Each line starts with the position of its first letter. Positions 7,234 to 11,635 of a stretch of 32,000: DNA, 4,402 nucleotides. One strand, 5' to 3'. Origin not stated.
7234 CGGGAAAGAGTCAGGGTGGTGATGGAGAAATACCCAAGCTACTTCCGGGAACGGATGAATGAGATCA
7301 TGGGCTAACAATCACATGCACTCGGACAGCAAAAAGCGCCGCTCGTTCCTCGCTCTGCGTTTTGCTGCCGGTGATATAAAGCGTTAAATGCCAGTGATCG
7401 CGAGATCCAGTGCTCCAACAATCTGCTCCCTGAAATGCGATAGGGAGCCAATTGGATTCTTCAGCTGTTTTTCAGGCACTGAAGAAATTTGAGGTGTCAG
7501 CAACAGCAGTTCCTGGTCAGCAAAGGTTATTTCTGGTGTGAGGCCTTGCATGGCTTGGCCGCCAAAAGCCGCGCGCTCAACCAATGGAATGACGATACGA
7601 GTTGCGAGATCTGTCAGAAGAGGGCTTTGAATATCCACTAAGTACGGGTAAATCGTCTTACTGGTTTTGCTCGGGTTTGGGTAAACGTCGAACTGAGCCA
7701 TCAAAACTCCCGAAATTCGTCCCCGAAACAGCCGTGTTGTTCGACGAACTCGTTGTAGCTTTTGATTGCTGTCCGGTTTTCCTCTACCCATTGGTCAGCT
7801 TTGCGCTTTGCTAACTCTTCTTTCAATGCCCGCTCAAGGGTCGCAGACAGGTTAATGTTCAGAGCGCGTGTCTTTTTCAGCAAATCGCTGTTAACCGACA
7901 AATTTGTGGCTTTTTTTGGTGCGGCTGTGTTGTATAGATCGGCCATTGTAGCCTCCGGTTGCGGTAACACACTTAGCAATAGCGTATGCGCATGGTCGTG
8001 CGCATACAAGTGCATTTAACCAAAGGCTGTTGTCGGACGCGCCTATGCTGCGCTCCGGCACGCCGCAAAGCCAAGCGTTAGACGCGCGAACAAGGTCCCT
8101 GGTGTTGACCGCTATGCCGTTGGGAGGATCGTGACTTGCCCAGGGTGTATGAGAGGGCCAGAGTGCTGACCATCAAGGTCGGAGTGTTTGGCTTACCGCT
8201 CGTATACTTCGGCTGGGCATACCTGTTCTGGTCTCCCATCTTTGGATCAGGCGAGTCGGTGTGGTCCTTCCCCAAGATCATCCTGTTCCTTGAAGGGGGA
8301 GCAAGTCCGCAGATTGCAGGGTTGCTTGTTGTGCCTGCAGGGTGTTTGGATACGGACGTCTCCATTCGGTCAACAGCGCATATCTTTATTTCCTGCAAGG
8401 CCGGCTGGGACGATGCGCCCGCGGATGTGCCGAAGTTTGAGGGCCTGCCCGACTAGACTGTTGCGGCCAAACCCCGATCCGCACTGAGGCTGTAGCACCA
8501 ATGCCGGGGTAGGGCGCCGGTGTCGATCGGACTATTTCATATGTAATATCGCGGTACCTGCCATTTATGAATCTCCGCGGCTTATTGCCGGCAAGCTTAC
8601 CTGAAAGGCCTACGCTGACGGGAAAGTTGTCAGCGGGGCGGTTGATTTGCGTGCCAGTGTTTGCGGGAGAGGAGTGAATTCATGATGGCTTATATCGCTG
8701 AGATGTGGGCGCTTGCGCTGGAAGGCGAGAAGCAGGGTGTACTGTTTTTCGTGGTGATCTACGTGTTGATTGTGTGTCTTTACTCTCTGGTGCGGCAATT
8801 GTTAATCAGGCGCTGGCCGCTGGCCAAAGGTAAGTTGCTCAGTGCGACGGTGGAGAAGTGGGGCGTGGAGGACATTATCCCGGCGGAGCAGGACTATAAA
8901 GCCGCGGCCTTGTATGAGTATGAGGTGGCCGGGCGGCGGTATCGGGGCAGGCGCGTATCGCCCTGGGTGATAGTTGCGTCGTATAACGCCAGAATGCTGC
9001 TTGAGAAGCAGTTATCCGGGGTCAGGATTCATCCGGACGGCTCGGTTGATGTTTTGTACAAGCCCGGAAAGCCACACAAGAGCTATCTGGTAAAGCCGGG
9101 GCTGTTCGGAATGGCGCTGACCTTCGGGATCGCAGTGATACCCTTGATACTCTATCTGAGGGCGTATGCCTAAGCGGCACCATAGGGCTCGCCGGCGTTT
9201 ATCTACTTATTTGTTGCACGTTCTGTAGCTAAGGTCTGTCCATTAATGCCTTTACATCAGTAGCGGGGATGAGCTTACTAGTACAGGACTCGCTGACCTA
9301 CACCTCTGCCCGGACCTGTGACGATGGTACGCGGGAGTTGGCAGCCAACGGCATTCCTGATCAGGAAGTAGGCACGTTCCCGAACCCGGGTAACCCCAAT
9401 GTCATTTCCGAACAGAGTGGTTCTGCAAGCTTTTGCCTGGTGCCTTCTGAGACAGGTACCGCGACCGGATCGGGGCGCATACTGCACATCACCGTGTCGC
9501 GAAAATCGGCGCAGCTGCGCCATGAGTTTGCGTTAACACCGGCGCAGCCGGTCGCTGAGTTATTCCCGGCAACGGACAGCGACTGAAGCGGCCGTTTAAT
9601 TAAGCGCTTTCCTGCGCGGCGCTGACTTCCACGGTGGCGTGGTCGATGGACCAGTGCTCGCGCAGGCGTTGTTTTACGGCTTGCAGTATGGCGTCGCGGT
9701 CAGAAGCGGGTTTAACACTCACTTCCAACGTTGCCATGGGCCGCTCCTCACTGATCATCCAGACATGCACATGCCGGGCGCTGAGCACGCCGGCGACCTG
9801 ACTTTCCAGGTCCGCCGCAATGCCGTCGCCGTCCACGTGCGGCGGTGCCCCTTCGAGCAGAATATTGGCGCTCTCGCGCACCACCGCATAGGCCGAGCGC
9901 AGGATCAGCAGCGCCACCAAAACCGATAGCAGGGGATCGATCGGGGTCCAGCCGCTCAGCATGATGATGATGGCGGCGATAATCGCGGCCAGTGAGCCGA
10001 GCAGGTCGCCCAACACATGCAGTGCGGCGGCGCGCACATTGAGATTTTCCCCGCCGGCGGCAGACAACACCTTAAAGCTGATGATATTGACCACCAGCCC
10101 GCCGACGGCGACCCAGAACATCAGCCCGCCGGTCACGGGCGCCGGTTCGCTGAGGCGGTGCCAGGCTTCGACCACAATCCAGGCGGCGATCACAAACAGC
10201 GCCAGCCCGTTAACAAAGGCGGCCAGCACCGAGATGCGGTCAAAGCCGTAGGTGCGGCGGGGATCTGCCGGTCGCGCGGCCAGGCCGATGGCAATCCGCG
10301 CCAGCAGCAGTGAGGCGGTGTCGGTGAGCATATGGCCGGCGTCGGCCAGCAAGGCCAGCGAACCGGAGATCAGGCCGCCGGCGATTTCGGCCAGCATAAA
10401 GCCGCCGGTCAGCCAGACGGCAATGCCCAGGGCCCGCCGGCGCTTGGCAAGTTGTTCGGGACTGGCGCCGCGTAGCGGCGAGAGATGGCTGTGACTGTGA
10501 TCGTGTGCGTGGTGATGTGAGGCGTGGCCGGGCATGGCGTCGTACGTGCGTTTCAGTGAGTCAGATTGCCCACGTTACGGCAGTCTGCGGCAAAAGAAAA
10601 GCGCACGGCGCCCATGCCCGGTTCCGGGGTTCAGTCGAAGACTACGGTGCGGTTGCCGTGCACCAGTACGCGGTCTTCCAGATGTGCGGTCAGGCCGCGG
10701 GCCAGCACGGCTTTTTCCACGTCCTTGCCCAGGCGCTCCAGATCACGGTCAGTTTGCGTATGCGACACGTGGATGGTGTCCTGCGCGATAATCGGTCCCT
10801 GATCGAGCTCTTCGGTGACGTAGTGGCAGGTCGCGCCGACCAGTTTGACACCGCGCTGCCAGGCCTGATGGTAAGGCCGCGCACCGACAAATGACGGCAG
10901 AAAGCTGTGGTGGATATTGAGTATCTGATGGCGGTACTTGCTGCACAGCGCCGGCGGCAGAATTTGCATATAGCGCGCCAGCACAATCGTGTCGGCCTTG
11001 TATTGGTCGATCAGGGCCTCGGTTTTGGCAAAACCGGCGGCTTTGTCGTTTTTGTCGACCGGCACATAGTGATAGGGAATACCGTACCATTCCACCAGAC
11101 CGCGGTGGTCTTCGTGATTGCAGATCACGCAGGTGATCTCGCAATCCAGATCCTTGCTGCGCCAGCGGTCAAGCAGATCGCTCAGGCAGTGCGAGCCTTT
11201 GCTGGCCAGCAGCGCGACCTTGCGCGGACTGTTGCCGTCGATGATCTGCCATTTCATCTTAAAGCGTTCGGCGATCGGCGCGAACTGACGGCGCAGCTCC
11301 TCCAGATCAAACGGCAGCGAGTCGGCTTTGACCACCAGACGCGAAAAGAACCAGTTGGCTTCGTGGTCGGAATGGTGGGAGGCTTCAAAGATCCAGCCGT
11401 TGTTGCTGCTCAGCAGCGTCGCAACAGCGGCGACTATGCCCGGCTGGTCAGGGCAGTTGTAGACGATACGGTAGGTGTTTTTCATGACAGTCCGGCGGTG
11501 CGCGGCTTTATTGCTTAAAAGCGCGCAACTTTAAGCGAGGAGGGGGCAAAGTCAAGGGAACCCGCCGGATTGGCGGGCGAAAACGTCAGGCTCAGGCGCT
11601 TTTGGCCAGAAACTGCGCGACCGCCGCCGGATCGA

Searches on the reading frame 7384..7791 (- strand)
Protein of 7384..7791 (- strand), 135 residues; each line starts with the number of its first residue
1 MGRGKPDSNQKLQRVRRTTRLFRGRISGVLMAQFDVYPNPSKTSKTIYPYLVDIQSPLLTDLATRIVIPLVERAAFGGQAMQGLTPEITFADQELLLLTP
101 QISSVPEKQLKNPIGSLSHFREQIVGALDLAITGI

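Call 43: search_protein_families(library=pfam, proteins=[window:7384-7791:-], max_evalue=0.001)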
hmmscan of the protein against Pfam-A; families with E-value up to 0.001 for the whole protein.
window:7384-7791:- (135 aa): 1 family
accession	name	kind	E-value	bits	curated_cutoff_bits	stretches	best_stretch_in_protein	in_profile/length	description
PF01845.23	CcdB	-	4.4e-32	110.8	28.6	1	33-134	1-101/101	CcdB protein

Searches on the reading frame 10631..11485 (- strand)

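Call 43: search_protein_families(library=pfam, proteins=[window:10631-11485:-], max_evalue=0.001)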
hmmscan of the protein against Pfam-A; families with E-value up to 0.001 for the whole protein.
window:10631-11485:- (284 aa): 2 families
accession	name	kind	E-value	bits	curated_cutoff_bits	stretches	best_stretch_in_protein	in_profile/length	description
PF00551.24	Formyl_trans_N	-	8.4e-45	153.2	26.1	1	89-263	2-179/181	Formyl transferase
PF01842.31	ACT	-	1.5e-05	25.1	27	1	6-66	2-63/66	ACT domain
